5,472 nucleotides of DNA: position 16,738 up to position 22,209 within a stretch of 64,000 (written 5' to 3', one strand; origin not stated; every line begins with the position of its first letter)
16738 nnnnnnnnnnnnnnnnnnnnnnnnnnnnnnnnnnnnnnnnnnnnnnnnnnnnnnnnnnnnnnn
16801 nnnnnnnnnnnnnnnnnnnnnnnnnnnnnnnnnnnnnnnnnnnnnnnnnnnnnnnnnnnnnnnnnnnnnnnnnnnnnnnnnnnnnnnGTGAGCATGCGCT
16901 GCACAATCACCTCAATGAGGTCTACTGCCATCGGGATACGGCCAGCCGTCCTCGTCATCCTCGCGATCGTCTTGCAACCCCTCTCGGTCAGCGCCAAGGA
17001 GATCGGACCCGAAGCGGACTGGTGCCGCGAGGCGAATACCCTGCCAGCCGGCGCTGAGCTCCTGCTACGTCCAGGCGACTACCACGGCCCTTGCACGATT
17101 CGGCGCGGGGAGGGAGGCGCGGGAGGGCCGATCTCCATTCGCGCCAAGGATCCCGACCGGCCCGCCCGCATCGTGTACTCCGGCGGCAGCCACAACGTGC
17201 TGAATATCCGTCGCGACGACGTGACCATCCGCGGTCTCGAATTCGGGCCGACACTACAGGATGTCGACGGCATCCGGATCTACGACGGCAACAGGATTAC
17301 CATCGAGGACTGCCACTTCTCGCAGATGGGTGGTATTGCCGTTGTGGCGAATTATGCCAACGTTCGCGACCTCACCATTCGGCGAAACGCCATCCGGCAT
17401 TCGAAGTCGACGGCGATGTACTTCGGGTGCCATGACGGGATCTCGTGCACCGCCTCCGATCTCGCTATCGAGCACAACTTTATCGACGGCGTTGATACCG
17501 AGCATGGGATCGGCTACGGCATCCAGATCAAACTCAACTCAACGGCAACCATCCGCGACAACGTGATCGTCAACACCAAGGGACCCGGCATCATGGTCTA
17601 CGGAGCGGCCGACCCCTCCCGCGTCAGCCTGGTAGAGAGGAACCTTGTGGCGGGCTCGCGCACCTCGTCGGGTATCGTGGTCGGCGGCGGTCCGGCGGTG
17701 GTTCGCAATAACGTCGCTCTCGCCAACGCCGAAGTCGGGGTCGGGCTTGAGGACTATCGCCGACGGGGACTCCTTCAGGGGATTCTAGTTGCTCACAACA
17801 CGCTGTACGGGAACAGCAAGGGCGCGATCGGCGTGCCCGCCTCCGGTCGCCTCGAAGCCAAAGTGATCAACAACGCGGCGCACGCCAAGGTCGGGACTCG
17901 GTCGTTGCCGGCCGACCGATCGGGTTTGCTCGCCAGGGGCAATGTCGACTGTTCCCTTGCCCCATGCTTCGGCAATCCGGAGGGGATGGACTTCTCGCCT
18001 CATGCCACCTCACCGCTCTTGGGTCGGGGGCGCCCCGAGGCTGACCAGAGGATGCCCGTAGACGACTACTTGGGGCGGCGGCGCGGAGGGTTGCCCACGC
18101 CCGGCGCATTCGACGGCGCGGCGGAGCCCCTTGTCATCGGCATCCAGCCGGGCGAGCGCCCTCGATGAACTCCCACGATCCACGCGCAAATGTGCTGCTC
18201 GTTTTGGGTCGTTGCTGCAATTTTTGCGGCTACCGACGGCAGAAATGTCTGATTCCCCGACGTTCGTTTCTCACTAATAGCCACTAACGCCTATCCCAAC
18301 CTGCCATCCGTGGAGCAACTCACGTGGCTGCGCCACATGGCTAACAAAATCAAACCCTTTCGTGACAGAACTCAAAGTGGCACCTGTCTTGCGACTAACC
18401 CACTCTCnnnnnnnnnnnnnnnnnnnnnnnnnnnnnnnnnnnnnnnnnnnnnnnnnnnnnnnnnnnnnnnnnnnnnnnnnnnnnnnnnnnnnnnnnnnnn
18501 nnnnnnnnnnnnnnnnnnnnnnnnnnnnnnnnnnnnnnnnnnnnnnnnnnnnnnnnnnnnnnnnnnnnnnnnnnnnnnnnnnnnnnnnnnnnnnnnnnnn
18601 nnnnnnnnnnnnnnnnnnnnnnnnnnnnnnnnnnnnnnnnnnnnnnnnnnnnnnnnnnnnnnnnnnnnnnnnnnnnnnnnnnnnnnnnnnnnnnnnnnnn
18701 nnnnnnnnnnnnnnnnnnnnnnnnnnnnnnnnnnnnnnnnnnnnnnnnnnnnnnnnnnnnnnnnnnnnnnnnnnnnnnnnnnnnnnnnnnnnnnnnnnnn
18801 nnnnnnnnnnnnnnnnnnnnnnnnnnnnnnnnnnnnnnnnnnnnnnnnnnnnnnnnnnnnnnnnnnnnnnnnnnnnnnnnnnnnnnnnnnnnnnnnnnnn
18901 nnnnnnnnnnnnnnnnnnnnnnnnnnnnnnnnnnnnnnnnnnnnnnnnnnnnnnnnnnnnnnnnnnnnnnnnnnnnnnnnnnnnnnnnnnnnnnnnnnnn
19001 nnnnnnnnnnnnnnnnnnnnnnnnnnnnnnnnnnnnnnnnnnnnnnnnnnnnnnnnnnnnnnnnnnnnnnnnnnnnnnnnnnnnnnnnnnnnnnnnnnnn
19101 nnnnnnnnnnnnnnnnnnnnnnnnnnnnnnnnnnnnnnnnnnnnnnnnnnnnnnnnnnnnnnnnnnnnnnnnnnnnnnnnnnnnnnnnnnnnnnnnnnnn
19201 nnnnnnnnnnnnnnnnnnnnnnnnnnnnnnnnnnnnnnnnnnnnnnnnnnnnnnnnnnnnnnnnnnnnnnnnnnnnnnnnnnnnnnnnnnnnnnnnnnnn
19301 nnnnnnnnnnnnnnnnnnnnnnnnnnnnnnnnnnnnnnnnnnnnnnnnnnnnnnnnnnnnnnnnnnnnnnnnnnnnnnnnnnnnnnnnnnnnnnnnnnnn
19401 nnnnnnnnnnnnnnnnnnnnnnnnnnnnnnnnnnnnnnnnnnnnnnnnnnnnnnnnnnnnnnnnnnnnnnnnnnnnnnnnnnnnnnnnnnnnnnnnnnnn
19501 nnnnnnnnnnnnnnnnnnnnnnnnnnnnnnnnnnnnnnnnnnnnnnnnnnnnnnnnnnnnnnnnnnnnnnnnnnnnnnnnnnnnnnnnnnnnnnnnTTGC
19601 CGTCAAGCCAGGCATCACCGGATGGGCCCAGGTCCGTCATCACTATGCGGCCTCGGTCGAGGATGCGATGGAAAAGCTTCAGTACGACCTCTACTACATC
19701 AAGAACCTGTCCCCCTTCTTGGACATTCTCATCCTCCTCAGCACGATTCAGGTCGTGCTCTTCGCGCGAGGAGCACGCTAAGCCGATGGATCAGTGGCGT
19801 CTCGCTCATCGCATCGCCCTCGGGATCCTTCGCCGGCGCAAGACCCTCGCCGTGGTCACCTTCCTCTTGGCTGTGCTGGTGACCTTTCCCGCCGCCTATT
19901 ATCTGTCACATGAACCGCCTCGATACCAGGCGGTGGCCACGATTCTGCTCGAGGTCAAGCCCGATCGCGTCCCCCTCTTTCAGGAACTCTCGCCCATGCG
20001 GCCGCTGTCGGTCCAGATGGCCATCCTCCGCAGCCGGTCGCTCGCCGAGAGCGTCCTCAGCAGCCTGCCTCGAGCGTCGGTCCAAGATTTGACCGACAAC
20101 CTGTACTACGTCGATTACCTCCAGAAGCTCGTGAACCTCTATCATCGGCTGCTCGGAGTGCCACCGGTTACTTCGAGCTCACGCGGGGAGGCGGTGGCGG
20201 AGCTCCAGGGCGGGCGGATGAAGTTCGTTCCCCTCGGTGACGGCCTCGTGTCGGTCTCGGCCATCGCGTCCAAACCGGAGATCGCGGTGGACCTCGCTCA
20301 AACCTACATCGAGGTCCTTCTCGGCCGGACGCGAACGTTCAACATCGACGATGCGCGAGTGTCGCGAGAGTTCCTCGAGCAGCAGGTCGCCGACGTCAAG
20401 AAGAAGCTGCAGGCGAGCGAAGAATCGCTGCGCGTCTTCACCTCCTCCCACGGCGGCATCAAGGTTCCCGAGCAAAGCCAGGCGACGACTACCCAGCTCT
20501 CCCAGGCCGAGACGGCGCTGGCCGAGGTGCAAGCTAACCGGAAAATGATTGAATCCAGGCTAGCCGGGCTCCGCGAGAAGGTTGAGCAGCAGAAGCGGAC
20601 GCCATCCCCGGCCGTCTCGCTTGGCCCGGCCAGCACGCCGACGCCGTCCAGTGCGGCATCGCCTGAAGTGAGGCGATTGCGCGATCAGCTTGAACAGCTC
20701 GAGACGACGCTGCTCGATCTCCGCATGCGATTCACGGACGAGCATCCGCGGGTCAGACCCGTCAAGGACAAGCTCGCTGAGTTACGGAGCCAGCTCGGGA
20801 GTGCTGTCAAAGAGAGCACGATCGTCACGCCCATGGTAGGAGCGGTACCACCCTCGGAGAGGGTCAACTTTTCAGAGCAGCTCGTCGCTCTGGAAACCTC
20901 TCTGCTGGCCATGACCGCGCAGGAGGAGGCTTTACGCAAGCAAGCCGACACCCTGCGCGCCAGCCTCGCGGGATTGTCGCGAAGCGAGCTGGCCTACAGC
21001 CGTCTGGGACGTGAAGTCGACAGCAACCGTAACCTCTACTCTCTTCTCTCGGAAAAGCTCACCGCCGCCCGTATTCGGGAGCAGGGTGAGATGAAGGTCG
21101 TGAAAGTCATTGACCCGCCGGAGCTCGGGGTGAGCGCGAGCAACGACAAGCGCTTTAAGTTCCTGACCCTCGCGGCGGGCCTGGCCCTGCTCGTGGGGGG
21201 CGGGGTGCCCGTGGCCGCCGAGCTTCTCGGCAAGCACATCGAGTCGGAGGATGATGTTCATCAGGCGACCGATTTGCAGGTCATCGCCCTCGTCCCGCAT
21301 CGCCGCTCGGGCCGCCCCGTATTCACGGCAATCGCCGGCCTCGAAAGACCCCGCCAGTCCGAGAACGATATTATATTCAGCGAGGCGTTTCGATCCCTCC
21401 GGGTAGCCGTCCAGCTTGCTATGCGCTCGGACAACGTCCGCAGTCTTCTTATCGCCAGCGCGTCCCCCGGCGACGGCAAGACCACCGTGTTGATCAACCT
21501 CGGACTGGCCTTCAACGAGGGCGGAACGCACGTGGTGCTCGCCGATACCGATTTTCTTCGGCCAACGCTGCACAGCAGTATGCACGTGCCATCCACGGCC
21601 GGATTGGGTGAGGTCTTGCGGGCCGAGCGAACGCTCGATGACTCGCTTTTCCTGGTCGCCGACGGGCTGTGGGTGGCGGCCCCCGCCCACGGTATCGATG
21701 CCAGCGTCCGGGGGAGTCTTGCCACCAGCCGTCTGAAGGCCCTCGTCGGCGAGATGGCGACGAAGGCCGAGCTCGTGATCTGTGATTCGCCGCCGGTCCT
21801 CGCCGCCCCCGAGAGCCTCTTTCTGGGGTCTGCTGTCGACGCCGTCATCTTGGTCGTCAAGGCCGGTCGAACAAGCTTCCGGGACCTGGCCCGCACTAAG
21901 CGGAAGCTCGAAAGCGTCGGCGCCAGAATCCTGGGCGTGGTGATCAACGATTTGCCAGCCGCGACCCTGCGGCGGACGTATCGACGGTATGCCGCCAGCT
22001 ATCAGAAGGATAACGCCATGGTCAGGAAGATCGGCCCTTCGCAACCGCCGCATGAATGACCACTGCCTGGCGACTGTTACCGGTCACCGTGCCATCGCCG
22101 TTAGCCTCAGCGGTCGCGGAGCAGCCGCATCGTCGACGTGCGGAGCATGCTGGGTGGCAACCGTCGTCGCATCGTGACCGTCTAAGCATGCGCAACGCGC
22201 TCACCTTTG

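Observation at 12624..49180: Modular secreted-protein family flanking the EPS locus; one giant gene fuses the modules that are separate genes in the other block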

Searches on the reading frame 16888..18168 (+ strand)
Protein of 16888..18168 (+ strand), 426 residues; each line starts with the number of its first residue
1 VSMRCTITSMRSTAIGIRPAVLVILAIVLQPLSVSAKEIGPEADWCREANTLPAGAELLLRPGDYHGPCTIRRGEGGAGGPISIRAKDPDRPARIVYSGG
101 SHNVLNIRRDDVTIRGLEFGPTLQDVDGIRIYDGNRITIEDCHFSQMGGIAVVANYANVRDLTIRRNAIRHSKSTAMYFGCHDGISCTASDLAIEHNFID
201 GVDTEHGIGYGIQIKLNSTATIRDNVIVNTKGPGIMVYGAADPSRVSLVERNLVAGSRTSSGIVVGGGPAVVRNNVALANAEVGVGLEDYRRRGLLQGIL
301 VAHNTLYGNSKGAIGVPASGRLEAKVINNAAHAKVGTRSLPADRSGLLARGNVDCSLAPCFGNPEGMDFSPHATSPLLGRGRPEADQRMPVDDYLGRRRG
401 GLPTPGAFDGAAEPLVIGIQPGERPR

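Call 4: search_protein_families(library=pfam, proteins=[window:16888-18168:+], max_evalue=0.01)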
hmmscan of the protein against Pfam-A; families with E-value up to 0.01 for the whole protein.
window:16888-18168:+ (426 aa): 2 families
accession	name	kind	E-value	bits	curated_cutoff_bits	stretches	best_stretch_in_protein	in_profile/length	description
PF13229.12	Beta_helix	-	1.4e-17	64.2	25.9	1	102-242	24-149/158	Right handed beta helix region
PF05048.19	NosD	-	1.1e-09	38.5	23.6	2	134-309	24-172/212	Periplasmic copper-binding protein (NosD)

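Call 9: search_protein_families(library=ncbifam, proteins=[window:16888-18168:+], max_evalue=0.01)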
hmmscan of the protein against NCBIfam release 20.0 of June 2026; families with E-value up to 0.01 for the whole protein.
window:16888-18168:+ (426 aa): 2 families
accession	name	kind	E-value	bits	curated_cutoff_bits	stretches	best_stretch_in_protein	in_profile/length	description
TIGR04247.1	NosD_copper_fam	subfamily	2.1e-08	33.2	300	1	52-312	8-243/377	nitrous oxide reductase family maturation protein NosD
TIGR03804.1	para_beta_helix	repeat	0.0026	17.4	19.45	0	211-241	1-30/44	parallel beta-helix repeat protein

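Call 49: search_solved_structures(query=window:16888-18168:+, max_evalue=1)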
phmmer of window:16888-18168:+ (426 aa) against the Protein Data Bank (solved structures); distinct sequences matched with E-value up to 1: 0.

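Call 69: search_protein_families(library=pfam, proteins=[window:16888-18168:+], max_evalue=0.05)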
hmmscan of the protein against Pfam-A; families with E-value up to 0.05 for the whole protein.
window:16888-18168:+ (426 aa): 2 families
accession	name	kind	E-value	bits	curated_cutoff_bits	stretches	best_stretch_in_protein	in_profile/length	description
PF13229.12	Beta_helix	-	1.4e-17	64.2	25.9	2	102-242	24-149/158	Right handed beta helix region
PF05048.19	NosD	-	1.1e-09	38.5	23.6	2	134-309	24-172/212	Periplasmic copper-binding protein (NosD)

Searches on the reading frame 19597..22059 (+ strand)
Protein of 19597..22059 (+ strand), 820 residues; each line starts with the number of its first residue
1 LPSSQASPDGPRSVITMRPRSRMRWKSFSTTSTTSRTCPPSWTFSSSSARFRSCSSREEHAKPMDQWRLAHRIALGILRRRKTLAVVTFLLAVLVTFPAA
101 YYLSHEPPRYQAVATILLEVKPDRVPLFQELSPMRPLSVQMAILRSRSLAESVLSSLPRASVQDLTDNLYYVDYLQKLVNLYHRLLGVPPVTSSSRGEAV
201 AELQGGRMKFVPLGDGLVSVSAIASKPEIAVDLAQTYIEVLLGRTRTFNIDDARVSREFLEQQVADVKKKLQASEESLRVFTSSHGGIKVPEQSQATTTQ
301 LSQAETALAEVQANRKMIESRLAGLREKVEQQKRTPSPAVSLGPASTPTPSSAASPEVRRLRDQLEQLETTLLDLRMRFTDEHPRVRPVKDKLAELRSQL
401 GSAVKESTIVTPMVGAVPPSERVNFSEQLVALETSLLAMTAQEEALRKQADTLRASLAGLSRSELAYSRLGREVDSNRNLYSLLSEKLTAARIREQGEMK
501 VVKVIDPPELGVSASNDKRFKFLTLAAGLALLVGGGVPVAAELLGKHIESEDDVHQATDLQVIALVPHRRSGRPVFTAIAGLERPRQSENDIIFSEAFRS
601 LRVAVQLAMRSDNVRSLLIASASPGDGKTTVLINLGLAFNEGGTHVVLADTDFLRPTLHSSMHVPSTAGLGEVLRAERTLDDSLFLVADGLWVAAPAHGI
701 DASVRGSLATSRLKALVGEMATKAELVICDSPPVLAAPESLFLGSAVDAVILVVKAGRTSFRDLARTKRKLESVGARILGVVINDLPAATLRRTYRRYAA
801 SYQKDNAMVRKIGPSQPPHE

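Call 7: search_protein_families(library=pfam, proteins=[window:19597-22059:+], max_evalue=0.0001)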
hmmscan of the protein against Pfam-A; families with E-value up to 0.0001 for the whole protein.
window:19597-22059:+ (820 aa): 4 families
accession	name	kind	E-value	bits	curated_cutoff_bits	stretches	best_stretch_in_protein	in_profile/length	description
PF10609.15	ParA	-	1.6e-06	28.2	27.1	1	616-784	5-173/246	NUBPL iron-transfer P-loop NTPase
PF01656.29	CbiA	-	2.5e-06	27.9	25.4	1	618-801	2-98/125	CobQ/CobB/MinD/ParA nucleotide binding domain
PF02706.20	Wzz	-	5.3e-06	27.1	25.5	1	76-157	10-91/91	Chain length determinant protein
PF13807.11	GNVR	-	5.2e-05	23.5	27.7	0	469-537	8-76/82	G-rich domain on putative tyrosine kinase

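Call 74: search_protein_families(library=ncbifam, proteins=[window:19597-22059:+], max_evalue=1e-10)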
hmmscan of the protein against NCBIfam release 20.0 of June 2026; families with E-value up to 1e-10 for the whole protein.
window:19597-22059:+ (820 aa): 9 families
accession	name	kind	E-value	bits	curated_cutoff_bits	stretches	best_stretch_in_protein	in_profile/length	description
TIGR03007.1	pepcterm_ChnLen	equivalog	1e-41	142.7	278.85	1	216-568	122-462/498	XrtA system polysaccharide chain length determinant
TIGR01005.1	eps_transp_fam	subfamily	2e-32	112.3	411.7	2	90-569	22-480/754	exopolysaccharide transport protein family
TIGR01007.1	eps_fam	subfamily_domain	4.1e-27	95.1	108.05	1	596-797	1-202/204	polysaccharide biosynthesis tyrosine autokinase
NF008568.0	PRK11519.1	equivalog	2e-26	92.4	1068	1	441-805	346-718/720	tyrosine-protein kinase Wzc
NF007350.0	PRK09841.1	equivalog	2.4e-24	85.4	1248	1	594-803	511-723/726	tyrosine-protein kinase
TIGR03018.1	pepcterm_TyrKin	hypoth_equivalog_domain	2.8e-22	79.1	230.65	1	593-784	10-207/207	XrtA-associated tyrosine autokinase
TIGR03029.1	EpsG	equivalog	1.1e-17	64.1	313.8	1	595-785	84-274/274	chain length determinant protein tyrosine kinase EpsG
TIGR03017.1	EpsF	equivalog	5.8e-15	54.9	422.75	1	218-566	134-443/444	chain length determinant protein EpsF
TIGR01969.1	minD_arch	subfamily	1.3e-14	54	201.75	1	616-785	2-169/251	cell division ATPase MinD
